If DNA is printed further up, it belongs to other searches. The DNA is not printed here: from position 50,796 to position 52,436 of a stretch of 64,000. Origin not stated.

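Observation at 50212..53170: Complete decaprenyl-phospho-arabinose-type biosynthesis operon (UbiA-PRTase / DprE1 / DprE2) in a flagellated alphaproteobacterium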

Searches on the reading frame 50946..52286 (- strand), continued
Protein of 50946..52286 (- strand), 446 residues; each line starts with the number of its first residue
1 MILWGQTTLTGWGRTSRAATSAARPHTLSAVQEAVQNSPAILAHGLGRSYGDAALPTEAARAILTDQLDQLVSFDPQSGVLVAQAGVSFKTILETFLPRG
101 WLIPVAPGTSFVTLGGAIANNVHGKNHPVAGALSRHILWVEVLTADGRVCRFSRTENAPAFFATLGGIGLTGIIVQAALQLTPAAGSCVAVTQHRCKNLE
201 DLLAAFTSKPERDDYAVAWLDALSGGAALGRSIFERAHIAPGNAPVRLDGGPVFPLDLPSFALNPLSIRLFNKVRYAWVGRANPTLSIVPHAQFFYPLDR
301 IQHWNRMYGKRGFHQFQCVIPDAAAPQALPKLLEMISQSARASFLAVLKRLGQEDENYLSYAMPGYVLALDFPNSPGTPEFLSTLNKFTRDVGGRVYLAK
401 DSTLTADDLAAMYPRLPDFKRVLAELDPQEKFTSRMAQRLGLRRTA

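Call 34: find_encoding_contigs(protein=P0053, flank=10000, max_places=1)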
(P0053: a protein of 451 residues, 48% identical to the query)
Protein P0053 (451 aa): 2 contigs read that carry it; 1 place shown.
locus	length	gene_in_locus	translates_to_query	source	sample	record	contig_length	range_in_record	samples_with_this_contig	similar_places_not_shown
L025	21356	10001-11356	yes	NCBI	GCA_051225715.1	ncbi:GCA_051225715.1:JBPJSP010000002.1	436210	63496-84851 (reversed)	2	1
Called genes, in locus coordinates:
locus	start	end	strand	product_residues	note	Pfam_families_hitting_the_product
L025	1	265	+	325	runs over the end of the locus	PF01073:3Beta_HSD (weak), PF01370:Epimerase, PF02719:Polysacc_synt_2 (faint), PF04321:RmlD_sub_bind, PF16363:GDP_Man_Dehyd, PF07993:NAD_binding_4 (weak)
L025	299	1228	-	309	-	PF01073:3Beta_HSD, PF01370:Epimerase, PF02719:Polysacc_synt_2 (faint), PF04321:RmlD_sub_bind, PF13460:NAD_binding_10, PF16363:GDP_Man_Dehyd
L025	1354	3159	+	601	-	PF13439:Glyco_transf_4, PF00534:Glycos_transf_1, PF13692:Glyco_trans_1_4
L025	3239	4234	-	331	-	PF01073:3Beta_HSD, PF01370:Epimerase, PF02719:Polysacc_synt_2, PF04321:RmlD_sub_bind, PF13460:NAD_binding_10 (weak), PF16363:GDP_Man_Dehyd, PF07993:NAD_binding_4 (weak)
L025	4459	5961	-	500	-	-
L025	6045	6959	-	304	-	PF00126:HTH_1, PF03466:LysR_substrate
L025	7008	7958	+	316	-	PF00106:adh_short, PF08659:KR, PF13460:NAD_binding_10 (weak), PF13561:adh_short_C2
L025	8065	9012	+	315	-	PF01040:UbiA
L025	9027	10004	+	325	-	PF03706:LPG_synthase_TM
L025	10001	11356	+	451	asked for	PF01565:FAD_binding_4, PF04030:ALO (weak)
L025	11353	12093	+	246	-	PF00106:adh_short, PF08659:KR (weak), PF13561:adh_short_C2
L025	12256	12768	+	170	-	PF07638:Sigma70_ECF (faint), PF04542:Sigma70_r2, PF22029:PhyR_sigma2, PF08281:Sigma70_r4_2, PF04545:Sigma70_r4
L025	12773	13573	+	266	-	-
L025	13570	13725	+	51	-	-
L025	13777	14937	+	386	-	PF00578:AhpC-TSA (weak), PF13640:2OG-FeII_Oxy_3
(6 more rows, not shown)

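Call 35: find_encoding_contigs(protein=P0087, flank=10000, max_places=1)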
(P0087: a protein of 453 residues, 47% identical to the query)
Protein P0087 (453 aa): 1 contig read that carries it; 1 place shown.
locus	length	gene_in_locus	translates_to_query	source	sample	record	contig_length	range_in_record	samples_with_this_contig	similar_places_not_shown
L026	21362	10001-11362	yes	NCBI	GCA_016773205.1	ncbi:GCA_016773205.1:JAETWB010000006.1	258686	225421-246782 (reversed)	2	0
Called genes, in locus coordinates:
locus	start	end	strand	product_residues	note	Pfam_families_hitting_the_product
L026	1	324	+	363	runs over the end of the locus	PF03480:DctP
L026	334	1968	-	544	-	PF00732:GMC_oxred_N, PF00890:FAD_binding_2 (faint), PF05199:GMC_oxred_C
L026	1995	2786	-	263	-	PF01557:FAA_hydrolase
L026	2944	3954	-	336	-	PF08240:ADH_N, PF00107:ADH_zinc_N, PF13602:ADH_zinc_N_2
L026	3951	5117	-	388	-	PF06441:EHN, PF00561:Abhydrolase_1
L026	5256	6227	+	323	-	PF03401:TctC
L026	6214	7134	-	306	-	PF00535:Glycos_transf_2, PF13641:Glyco_tranf_2_3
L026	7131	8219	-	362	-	PF00535:Glycos_transf_2, PF10111:Glyco_tranf_2_2 (weak), PF13641:Glyco_tranf_2_3 (weak)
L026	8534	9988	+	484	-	PF12710:HAD (weak), PF01040:UbiA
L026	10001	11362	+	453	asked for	PF01565:FAD_binding_4, PF04030:ALO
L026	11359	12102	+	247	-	PF00106:adh_short, PF13561:adh_short_C2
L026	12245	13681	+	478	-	PF01943:Polysacc_synt (weak), PF13440:Polysacc_synt_3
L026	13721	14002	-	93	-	-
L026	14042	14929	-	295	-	PF03976:PPK2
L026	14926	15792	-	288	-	PF03372:Exo_endo_phos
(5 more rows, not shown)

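Call 36: find_encoding_contigs(protein=P0029, flank=10000, max_places=1)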
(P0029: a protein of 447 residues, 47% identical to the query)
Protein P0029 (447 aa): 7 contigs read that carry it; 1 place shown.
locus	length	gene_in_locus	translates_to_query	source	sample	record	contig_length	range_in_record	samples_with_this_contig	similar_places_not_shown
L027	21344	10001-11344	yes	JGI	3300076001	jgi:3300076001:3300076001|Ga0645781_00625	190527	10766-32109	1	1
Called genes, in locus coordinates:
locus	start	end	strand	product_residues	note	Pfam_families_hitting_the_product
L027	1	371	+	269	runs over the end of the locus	PF00119:ATP-synt_A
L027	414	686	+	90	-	PF00137:ATP-synt_C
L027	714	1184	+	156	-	PF00430:ATP-synt_B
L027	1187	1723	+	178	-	PF00213:OSCP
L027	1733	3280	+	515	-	PF02874:ATP-synt_ab_N, PF00006:ATP-synt_ab, PF00306:ATP-synt_ab_C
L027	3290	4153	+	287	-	PF00231:ATP-synt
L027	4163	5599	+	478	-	PF02874:ATP-synt_ab_N, PF00006:ATP-synt_ab, PF22919:ATP-synt_VA_C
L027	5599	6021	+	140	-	PF02823:ATP-synt_DE_N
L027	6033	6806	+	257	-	PF08123:DOT1 (faint), PF08241:Methyltransf_11 (weak), PF13649:Methyltransf_25, PF13847:Methyltransf_31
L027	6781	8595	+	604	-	PF04932:Wzy_C, PF11846:Wzy_C_2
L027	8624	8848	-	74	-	-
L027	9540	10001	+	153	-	PF03706:LPG_synthase_TM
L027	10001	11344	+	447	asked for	PF01565:FAD_binding_4, PF04030:ALO (weak)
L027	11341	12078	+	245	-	PF00106:adh_short, PF08659:KR, PF13561:adh_short_C2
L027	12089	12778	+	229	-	PF00072:Response_reg, PF00486:Trans_reg_C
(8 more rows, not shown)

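Call 43: search_protein_families(library=pfam, proteins=[L002:6622-8163:-, L002:8160-8576:-, L002:12147-13472:+, L003:8663-9949:+, L003:12128-13057:+, L003:7672-8619:-, L005:1561-2532:+, L005:7474-9063:+, L008:6926-8227:+, L008:12084-13034:+], max_evalue=0.001)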
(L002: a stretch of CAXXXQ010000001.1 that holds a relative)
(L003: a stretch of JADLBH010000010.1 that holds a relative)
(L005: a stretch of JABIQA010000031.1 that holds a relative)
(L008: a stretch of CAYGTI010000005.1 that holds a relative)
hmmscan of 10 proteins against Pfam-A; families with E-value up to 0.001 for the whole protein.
L002:6622-8163:- (513 aa): 2 families
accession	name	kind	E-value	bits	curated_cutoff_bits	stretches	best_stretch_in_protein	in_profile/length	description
PF13231.12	PMT_2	-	8.9e-16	58.9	26.1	1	55-216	1-159/160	Dolichyl-phosphate-mannose-protein mannosyltransferase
PF02366.24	PMT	-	7.3e-08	32.7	22.7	1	73-223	81-242/245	Dolichyl-phosphate-mannose-protein mannosyltransferase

L002:8160-8576:- (138 aa): 1 family
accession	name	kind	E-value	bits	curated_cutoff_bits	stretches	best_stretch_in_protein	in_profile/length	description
PF02681.20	DUF212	-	3.4e-33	115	26.5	1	5-126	5-126/126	Divergent PAP2 family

L002:12147-13472:+ (441 aa): 1 family
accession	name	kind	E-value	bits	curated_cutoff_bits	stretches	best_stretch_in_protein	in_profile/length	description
PF01757.29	Acyl_transf_3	-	3.9e-24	85.7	31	1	37-417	3-322/326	Acyltransferase domain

L003:8663-9949:+ (428 aa): 2 families
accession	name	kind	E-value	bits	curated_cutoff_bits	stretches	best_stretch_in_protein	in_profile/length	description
PF00587.30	tRNA-synt_2b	-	6.3e-39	134.3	29.3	1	237-414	8-179/179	tRNA synthetase class II core domain (G, H, P, S and T)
PF02403.27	Seryl_tRNA_N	-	9.1e-23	81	28.2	1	17-125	1-108/108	Seryl-tRNA synthetase N-terminal domain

L003:12128-13057:+ (309 aa): 2 families
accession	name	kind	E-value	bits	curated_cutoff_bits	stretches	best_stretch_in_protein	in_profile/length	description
PF00586.29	AIRS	-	1.7e-24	86.8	24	1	24-131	2-112/112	AIR synthase related protein, N-terminal domain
PF02769.27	AIRS_C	-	1.3e-12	48.6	23.1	1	143-231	1-96/156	AIR synthase related protein, C-terminal domain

L003:7672-8619:- (315 aa): 1 family
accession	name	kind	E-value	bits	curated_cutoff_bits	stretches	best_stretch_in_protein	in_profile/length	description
PF01522.26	Polysacc_deac_1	-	2.7e-10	40.7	23.1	1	115-241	5-111/124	Polysaccharide deacetylase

L005:1561-2532:+ (323 aa): 1 family
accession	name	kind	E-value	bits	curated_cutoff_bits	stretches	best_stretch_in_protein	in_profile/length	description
PF03706.18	LPG_synthase_TM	-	1.5e-47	162.9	33.4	1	13-297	1-302/302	Lysylphosphatidylglycerol synthase TM region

L005:7474-9063:+ (529 aa): 2 families
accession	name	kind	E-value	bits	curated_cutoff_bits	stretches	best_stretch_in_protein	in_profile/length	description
PF01565.28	FAD_binding_4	-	2.2e-36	125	26.4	1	45-186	1-139/139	FAD binding domain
PF02913.24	FAD-oxidase_C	-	0.00021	21.5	21.2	1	498-522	222-246/248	FAD linked oxidases, C-terminal domain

L008:6926-8227:+ (433 aa): 5 families
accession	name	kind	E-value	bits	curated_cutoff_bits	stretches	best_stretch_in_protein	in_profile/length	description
PF03721.20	UDPG_MGDP_dh_N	-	6.9e-68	228.4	27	1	1-184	1-187/187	UDP-glucose/GDP-mannose dehydrogenase family, NAD binding domain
PF00984.24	UDPG_MGDP_dh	-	4.1e-38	129.8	25.4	1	201-293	1-93/94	UDP-glucose/GDP-mannose dehydrogenase family, central domain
PF03720.21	UDPG_MGDP_dh_C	-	9.8e-38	129.1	30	1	317-418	1-103/103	UDP-glucose/GDP-mannose dehydrogenase family, UDP binding domain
PF03807.23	F420_oxidored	-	1.7e-06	28.9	21.6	0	342-414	18-93/94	NADP oxidoreductase coenzyme F420-dependent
PF03446.21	NAD_binding_2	-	6.5e-05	23.4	21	0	3-136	2-108/161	NAD binding domain of 6-phosphogluconate dehydrogenase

L008:12084-13034:+ (316 aa): 6 families
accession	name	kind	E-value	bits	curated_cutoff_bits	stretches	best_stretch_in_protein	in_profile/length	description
PF01370.27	Epimerase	-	5.2e-19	69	20.9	1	10-217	1-239/240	NAD dependent epimerase/dehydratase family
PF01073.25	3Beta_HSD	-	1.7e-06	27.7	22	0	12-124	2-119/280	3-beta hydroxysteroid dehydrogenase/isomerase family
PF13460.12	NAD_binding_10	-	3.9e-06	27.3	27.2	1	16-156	3-144/184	NAD(P)H-binding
PF07993.18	NAD_binding_4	-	5.6e-06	26.1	20.1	0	66-129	80-145/258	Male sterility protein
PF16363.11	GDP_Man_Dehyd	-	7.3e-06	26.1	27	1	11-124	1-132/332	GDP-mannose 4,6 dehydratase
PF04321.23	RmlD_sub_bind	-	0.00081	19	27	0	9-237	2-232/287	RmlD substrate binding domain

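Call 44: search_protein_families(library=pfam, proteins=[L008:13045-14343:+, L008:14364-14783:+, L009:9053-9934:+, L012:6809-8125:+, L012:12306-14753:-, L014:6023-8470:+, L014:12119-13849:+, L014:13846-14814:+, L015:11859-14360:+, L017:9638-11170:+], max_evalue=0.001)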
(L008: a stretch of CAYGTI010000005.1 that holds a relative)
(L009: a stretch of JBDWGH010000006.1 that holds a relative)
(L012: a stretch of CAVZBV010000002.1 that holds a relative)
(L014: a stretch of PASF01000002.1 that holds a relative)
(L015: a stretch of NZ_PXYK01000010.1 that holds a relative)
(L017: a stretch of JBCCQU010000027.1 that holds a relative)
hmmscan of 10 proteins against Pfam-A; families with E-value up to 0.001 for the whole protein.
L008:13045-14343:+ (432 aa): 8 families
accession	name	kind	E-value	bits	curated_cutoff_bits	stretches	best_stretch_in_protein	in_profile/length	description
PF01593.30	Amino_oxidase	-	3.1e-24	86.5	19.8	1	17-360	3-365/443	Flavin containing amine oxidoreductase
PF01266.30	DAO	-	9.5e-11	42.2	27.9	1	7-48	1-42/353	FAD dependent oxidoreductase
PF13450.12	NAD_binding_8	-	4.5e-10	40.1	21.9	1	10-75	1-68/68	NAD(P)-binding Rossmann-like domain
PF12831.13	FAD_oxidored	-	4.7e-08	33.2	27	1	7-47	1-41/416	FAD dependent oxidoreductase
PF03486.20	HI0933_like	-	4.3e-06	26.8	50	1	7-40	2-35/244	HI0933-like protein Rossmann domain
PF00890.30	FAD_binding_2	-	2e-05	24.4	20.4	1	7-48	1-41/414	FAD binding domain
PF01946.23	Thi4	-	0.00014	21.6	26.2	1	6-44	18-57/235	Thi4 family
PF13738.12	Pyr_redox_3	-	0.00069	19.4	30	0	9-39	1-32/305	Pyridine nucleotide-disulphide oxidoreductase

L008:14364-14783:+ (139 aa): 1 family
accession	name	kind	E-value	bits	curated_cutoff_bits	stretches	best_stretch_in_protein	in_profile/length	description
PF04138.20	GtrA_DPMS_TM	-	7.8e-12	45.9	26.1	1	14-134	1-117/117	GtrA/DPMS, transmembrane domain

L009:9053-9934:+ (293 aa): 2 families
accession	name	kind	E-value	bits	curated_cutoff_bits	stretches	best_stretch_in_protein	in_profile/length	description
PF00483.29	NTP_transferase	-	2e-73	247.4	21.2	1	4-239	1-242/245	Nucleotidyl transferase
PF12804.13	NTP_transf_3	-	1.2e-09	39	27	1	5-135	1-120/160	MobA-like NTP transferase domain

L012:6809-8125:+ (438 aa): 1 family
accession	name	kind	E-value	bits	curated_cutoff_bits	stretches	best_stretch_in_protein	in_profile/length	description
PF00275.25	EPSP_synthase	-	2.7e-105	352.9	22.8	1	7-414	2-417/417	EPSP synthase (3-phosphoshikimate 1-carboxyvinyltransferase)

L012:12306-14753:- (815 aa): 4 families
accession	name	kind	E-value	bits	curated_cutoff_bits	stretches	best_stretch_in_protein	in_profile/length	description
PF01138.27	RNase_PH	-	3.3e-57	192.9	25.5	2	16-146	3-130/130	3' exoribonuclease family, domain 1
PF03725.20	RNase_PH_C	-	9.8e-25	86.7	20.8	2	150-212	2-66/67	3' exoribonuclease family, domain 2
PF00575.29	S1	-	2.4e-14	53.9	22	1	623-692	3-74/74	S1 RNA binding domain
PF00013.35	KH_1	-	3.1e-11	43.3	21.5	1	559-614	2-63/66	KH domain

L014:6023-8470:+ (815 aa): 7 families
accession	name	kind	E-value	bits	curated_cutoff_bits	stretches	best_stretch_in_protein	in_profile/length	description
PF08447.18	PAS_3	-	3.1e-23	82.3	25.6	2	332-419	2-88/89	PAS fold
PF02518.31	HATPase_c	-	1.9e-17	64.1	26.4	1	549-669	2-109/111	Histidine kinase-, DNA gyrase B-, and HSP90-like ATPase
PF08448.16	PAS_4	-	3.1e-17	63.2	23.1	1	198-298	2-109/110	PAS fold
PF00072.30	Response_reg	-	4.2e-16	59.5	30.2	1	693-805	1-111/111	Response regulator receiver domain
PF13426.13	PAS_9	-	1.9e-12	47.8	27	0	115-178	42-103/103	PAS domain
PF00989.32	PAS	-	2.4e-09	37.6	22.6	1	192-262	2-72/113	PAS fold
PF00512.31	HisKA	-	4.7e-09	36.6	26.9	1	443-505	3-64/66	His Kinase A (phospho-acceptor) domain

L014:12119-13849:+ (576 aa): 0 families

L014:13846-14814:+ (322 aa): 6 families
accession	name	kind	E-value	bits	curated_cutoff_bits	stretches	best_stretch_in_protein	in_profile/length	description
PF01370.27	Epimerase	-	1.9e-17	63.9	20.9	1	16-223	2-239/240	NAD dependent epimerase/dehydratase family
PF01073.25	3Beta_HSD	-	2.5e-10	40.3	22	1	18-128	3-117/280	3-beta hydroxysteroid dehydrogenase/isomerase family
PF13460.12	NAD_binding_10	-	5.7e-08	33.3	27.2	1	19-162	1-144/184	NAD(P)H-binding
PF07993.18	NAD_binding_4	-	3e-07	30.3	20.1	1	70-133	79-143/258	Male sterility protein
PF04321.23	RmlD_sub_bind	-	6e-05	22.7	27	0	14-57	2-44/287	RmlD substrate binding domain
PF03435.24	Sacchrp_dh_NADP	-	0.00097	19.9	25.1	0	20-87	5-76/129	Saccharopine dehydrogenase NADP binding domain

L015:11859-14360:+ (833 aa): 2 families
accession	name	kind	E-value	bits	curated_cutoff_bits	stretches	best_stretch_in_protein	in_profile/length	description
PF00202.27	Aminotran_3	-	2.4e-83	280.5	30.5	1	412-814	11-401/403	Aminotransferase class-III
PF00155.27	Aminotran_1_2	-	0.00079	19.1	19.7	0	441-655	12-233/361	Aminotransferase class I and II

L017:9638-11170:+ (510 aa): 0 families

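Call 50: search_dna_similar(query=window:50946-52286:-, collection=plasmids, mode=protein, max_rows=30, max_evalue=1e-20)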
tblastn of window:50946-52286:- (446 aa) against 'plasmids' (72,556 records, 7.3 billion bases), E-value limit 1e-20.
Records with a match: 65; places in all: 65; records where one place covers at least 80% of the query: 64.
Best place of each record, by identity: <60% 65.
By first word of the organism name: Rhizobium 34; Sinorhizobium 5; Cereibacter 3; Salipiger 3; Ruegeria 2; Agrobacterium 2; Indioceanicola 1; Kovacikia 1; Azospirillum 1; Tateyamaria 1; and 12 more.
By predicted mobility (MOB-suite, as given by PLSDB): non-mobilizable 46; conjugative 14; mobilizable 5.
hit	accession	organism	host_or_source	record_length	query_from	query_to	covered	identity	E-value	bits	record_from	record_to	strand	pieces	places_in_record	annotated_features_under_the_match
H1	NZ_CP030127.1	Indioceanicola profundi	sediment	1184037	4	443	99%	50.0%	2e-113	374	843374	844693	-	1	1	none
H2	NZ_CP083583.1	Kovacikia minuta CCNUW1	cell culture,fresh water lake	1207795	6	440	98%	42.1%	6e-97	326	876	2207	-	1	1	record has no annotation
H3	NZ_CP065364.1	Ruegeria sp. SCSIO 43209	Galaxea fascicularis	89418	5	442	98%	41.2%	4e-85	291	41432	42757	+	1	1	FAD-binding oxidoreductase | GtrA family protein | SDR family oxidoreductase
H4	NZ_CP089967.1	Cereibacter azotoformans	Owen's River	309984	7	444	98%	41.0%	1e-73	258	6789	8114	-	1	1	FAD-binding oxidoreductase | SDR family oxidoreductase | hypothetical protein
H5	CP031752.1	Cereibacter sphaeroides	cell culture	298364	8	444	98%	41.1%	4e-73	257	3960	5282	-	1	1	FAD-binding oxidoreductase | SDR family oxidoreductase | hypothetical protein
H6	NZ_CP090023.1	Cereibacter azotoformans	cell culture,Aquaculture sediment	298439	8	444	98%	41.1%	4e-73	257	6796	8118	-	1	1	FAD-binding oxidoreductase | SDR family oxidoreductase | hypothetical protein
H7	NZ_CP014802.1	Salipiger profundus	single cell,environmental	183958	9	442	97%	41.0%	2e-77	270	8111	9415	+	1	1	FAD-binding oxidoreductase | SDR family oxidoreductase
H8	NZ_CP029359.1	Azospirillum thermophilum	cell culture,hot spring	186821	9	442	97%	40.6%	3e-84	289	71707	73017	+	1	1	FAD-binding oxidoreductase | acyltransferase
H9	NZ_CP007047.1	Rhizobium leguminosarum bv. trifolii WSM1689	root nodule of Trifolium uniflorum ...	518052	9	442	97%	40.3%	2e-81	281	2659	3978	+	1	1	FAD-binding oxidoreductase | SDR family oxidoreductase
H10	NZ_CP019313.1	Tateyamaria omphalii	Single cell,seawater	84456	5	445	99%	39.6%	9e-82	282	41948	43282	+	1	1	FAD-binding oxidoreductase | SDR family oxidoreductase | GtrA family protein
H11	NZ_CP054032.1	Rhizobium indicum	Pisum sativum l. (pea),Pure culture,Pea ...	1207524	9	442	97%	40.3%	2e-81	281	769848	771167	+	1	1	record has no annotation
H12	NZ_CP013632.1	Rhizobium sp. N324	Phaseolus vulgaris,Whole ...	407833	5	442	98%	39.7%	2e-83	287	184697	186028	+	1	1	FAD-binding oxidoreductase | GtrA family protein | SDR family oxidoreductase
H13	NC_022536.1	Agrobacterium pusense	-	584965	9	442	97%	39.9%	3e-84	289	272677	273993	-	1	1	FAD-binding oxidoreductase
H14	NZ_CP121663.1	Rhizobium sp. CB3090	Gliricidia sp.,cell culture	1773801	34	446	93%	41.8%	6e-80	276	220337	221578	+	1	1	record has no annotation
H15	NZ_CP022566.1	Rhizobium leguminosarum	Root nodule,Pisum sativum root-nodule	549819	9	442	97%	39.7%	1e-78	273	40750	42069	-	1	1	FAD-binding oxidoreductase | SDR family oxidoreductase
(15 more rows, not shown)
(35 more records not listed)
